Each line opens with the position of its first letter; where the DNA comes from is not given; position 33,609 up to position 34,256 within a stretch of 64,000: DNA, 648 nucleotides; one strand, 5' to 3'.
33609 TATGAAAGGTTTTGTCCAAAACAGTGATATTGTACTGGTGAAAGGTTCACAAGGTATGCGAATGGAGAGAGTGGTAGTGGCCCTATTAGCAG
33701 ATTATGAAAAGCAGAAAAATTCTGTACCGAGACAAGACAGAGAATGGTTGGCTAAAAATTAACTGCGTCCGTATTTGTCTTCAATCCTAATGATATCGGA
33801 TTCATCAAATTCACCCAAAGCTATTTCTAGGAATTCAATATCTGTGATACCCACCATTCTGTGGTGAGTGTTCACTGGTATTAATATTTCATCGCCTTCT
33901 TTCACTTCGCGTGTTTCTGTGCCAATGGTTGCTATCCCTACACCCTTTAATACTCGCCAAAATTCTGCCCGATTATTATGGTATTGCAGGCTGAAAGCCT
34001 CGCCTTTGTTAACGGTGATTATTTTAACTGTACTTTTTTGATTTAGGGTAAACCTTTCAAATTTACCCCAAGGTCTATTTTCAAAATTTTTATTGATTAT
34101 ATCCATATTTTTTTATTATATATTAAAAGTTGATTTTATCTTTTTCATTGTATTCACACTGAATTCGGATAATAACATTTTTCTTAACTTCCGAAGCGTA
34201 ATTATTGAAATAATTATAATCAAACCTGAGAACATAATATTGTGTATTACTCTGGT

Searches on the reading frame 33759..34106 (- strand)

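Call 4: search_protein_families(library=pfam, proteins=[window:33759-34106:-], max_evalue=1)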
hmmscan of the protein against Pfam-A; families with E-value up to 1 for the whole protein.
window:33759-34106:- (115 aa): 8 families
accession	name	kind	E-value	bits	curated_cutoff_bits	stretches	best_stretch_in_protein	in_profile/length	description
PF01050.24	MannoseP_isomer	-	1.2e-20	74.3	23.6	1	10-110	13-116/116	Mannose-6-phosphate isomerase C-terminal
PF07883.17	Cupin_2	-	1.5e-10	41.1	27.2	1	29-89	2-63/70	Cupin domain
PF02311.25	AraC_binding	-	0.0015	18.7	21.1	1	36-85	14-62/135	AraC-like ligand binding domain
PF21621.3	MPI_cupin_dom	-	0.028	14.9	27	1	44-81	27-64/79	Mannose-6-phosphate isomerase, cupin domain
PF05899.18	Cupin_3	-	0.034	14.3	23.5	1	38-80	19-60/74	EutQ-like cupin domain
PF17310.7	DUF5357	-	0.04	13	25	1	3-56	208-259/322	Family of unknown function (DUF5357)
PF17954.7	Pirin_C_2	-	0.14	12.8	22.9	1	17-93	10-82/86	Quercetinase C-terminal cupin domain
PF12973.13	Cupin_7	-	0.17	12.2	27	1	23-88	31-92/105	ChrR Cupin-like domain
